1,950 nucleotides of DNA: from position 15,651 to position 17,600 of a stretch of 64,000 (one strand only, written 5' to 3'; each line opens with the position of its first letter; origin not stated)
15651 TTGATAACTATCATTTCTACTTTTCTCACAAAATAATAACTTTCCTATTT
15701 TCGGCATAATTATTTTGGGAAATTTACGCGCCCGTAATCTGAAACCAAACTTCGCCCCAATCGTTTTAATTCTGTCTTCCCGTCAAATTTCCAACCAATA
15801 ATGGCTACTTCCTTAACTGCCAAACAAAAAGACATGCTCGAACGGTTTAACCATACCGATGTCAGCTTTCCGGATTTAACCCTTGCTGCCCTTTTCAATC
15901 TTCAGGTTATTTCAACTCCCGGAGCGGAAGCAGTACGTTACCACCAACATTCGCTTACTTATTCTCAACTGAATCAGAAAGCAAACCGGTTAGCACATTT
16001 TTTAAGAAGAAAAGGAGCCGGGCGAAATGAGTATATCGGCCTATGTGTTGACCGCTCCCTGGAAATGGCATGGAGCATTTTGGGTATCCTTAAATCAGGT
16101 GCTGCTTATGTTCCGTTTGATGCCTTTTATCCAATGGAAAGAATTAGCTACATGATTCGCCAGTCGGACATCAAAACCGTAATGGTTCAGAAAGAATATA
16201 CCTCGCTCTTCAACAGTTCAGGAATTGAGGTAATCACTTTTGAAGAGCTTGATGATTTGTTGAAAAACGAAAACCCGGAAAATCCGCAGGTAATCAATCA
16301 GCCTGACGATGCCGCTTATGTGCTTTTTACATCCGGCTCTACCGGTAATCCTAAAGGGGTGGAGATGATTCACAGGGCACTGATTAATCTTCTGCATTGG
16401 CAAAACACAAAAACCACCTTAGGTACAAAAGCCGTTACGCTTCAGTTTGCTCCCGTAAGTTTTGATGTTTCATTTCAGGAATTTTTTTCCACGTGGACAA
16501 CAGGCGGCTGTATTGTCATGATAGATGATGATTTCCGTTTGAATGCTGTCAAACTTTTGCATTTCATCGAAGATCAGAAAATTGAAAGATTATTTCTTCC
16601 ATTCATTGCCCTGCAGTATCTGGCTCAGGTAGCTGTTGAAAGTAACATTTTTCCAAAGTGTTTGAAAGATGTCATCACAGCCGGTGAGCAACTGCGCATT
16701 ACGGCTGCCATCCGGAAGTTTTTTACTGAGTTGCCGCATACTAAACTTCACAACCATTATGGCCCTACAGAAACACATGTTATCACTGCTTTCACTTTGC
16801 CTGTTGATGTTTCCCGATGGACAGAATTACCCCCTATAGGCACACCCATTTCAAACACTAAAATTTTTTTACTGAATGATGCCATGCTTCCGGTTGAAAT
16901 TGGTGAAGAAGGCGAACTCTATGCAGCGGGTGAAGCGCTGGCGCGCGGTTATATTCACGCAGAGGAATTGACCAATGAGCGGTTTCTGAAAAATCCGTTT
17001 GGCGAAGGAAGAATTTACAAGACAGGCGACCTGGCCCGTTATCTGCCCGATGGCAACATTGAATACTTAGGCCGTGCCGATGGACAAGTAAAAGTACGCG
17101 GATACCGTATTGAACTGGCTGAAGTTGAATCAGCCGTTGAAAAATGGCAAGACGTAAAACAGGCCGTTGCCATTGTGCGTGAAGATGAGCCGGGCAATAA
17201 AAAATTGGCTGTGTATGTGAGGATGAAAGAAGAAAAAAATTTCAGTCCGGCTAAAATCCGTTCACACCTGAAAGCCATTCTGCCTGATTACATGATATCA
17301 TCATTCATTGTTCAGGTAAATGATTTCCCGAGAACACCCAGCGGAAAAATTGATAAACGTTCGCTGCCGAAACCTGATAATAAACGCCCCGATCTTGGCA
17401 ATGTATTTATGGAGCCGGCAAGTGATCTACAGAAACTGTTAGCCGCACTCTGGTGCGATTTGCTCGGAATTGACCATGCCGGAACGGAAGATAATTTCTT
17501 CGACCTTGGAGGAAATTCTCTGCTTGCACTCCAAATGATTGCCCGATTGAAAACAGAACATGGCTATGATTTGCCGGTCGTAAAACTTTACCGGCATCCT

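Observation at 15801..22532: Orphan single-gene NRPS-PKS (A-T-KS-AT-ACP-aminotransferase) with no release domain or accessory genes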

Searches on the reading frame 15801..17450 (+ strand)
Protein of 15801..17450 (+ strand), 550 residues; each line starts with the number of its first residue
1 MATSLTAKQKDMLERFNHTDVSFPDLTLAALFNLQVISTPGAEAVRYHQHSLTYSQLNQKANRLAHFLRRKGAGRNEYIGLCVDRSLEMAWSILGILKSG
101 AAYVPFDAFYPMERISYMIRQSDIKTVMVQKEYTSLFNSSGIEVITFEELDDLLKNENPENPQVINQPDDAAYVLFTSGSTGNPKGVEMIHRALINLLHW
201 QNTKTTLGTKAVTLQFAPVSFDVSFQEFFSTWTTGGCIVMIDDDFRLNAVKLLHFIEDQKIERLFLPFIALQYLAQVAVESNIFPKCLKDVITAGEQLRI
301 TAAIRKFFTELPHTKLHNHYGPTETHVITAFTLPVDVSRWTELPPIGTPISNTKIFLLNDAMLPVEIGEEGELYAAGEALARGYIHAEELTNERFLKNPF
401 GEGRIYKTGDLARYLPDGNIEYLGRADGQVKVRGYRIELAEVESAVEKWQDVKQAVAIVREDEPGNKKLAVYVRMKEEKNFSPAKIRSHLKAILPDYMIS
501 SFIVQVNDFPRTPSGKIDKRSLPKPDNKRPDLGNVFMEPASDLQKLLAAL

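Call 10: search_solved_structures(query=window:15801-17450:+, max_evalue=1e-30, show_alignments=0)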
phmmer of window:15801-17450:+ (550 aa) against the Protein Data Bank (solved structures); distinct sequences matched with E-value up to 1e-30: 78 (the best 60 are shown).
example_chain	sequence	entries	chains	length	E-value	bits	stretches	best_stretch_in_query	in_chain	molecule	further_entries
9be3_A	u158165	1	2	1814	3.3e-187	626.3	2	8-547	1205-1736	Linear gramicidin synthase subunit A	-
9be4_A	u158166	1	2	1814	3.3e-187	626.3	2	8-547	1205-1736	Linear gramicidin synthase subunit A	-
6mfz_A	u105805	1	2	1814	3.3e-187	626.3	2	8-547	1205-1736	Linear gramicidin synthase subunit A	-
9meh_A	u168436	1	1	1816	3.3e-187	626.3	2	8-547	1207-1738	Linear gramicidin synthase subunit A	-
6mfy_A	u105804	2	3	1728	3.7e-187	626.1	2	8-534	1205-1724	Linear gramicidin synthase subunit A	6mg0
9bfd_B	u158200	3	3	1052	8.5e-131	440.1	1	7-549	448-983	Tyrocidine synthase 2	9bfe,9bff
8xjz_C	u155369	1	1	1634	4.2e-111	375.1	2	44-522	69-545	Peptide synthetase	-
8hlk_A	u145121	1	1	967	2.8e-110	372.4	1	6-527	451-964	Microcystin synthetase B (Fragment)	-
4d4g_A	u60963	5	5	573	1.3e-104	353.7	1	28-547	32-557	APNAA1 | APNA A1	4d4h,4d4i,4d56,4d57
8jbr_A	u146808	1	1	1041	8.7e-101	341.1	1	8-549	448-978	McyA protein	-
8p5o_A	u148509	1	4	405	1.3e-96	327.3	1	22-426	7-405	Gramicidin S synthase 2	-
5u89_A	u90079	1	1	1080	2.8e-94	319.6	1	9-530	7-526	Amino acid adenylation domain protein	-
6p1j_A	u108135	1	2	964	5e-94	318.8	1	11-522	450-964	Txo2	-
1amu_A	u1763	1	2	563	2.2e-93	316.7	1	8-527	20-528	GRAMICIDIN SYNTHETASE 1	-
9bfd_A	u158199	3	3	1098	5.9e-91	308.7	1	27-547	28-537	Tyrocidine synthase 1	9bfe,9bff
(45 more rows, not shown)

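Call 11: search_solved_structures(query=window:15801-17450:+, max_evalue=1e-120, show_alignments=3)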
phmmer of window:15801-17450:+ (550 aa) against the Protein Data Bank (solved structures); distinct sequences matched with E-value up to 1e-120: 6.
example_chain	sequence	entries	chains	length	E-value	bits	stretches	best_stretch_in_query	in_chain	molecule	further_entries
9be3_A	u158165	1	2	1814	3.3e-187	626.3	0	8-547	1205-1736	Linear gramicidin synthase subunit A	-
9be4_A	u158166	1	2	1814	3.3e-187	626.3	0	8-547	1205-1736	Linear gramicidin synthase subunit A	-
6mfz_A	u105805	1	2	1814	3.3e-187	626.3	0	8-547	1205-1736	Linear gramicidin synthase subunit A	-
9meh_A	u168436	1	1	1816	3.3e-187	626.3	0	8-547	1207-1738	Linear gramicidin synthase subunit A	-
6mfy_A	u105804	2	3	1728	3.7e-187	626.1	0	8-534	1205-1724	Linear gramicidin synthase subunit A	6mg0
9bfd_B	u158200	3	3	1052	8.5e-131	440.1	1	7-549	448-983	Tyrocidine synthase 2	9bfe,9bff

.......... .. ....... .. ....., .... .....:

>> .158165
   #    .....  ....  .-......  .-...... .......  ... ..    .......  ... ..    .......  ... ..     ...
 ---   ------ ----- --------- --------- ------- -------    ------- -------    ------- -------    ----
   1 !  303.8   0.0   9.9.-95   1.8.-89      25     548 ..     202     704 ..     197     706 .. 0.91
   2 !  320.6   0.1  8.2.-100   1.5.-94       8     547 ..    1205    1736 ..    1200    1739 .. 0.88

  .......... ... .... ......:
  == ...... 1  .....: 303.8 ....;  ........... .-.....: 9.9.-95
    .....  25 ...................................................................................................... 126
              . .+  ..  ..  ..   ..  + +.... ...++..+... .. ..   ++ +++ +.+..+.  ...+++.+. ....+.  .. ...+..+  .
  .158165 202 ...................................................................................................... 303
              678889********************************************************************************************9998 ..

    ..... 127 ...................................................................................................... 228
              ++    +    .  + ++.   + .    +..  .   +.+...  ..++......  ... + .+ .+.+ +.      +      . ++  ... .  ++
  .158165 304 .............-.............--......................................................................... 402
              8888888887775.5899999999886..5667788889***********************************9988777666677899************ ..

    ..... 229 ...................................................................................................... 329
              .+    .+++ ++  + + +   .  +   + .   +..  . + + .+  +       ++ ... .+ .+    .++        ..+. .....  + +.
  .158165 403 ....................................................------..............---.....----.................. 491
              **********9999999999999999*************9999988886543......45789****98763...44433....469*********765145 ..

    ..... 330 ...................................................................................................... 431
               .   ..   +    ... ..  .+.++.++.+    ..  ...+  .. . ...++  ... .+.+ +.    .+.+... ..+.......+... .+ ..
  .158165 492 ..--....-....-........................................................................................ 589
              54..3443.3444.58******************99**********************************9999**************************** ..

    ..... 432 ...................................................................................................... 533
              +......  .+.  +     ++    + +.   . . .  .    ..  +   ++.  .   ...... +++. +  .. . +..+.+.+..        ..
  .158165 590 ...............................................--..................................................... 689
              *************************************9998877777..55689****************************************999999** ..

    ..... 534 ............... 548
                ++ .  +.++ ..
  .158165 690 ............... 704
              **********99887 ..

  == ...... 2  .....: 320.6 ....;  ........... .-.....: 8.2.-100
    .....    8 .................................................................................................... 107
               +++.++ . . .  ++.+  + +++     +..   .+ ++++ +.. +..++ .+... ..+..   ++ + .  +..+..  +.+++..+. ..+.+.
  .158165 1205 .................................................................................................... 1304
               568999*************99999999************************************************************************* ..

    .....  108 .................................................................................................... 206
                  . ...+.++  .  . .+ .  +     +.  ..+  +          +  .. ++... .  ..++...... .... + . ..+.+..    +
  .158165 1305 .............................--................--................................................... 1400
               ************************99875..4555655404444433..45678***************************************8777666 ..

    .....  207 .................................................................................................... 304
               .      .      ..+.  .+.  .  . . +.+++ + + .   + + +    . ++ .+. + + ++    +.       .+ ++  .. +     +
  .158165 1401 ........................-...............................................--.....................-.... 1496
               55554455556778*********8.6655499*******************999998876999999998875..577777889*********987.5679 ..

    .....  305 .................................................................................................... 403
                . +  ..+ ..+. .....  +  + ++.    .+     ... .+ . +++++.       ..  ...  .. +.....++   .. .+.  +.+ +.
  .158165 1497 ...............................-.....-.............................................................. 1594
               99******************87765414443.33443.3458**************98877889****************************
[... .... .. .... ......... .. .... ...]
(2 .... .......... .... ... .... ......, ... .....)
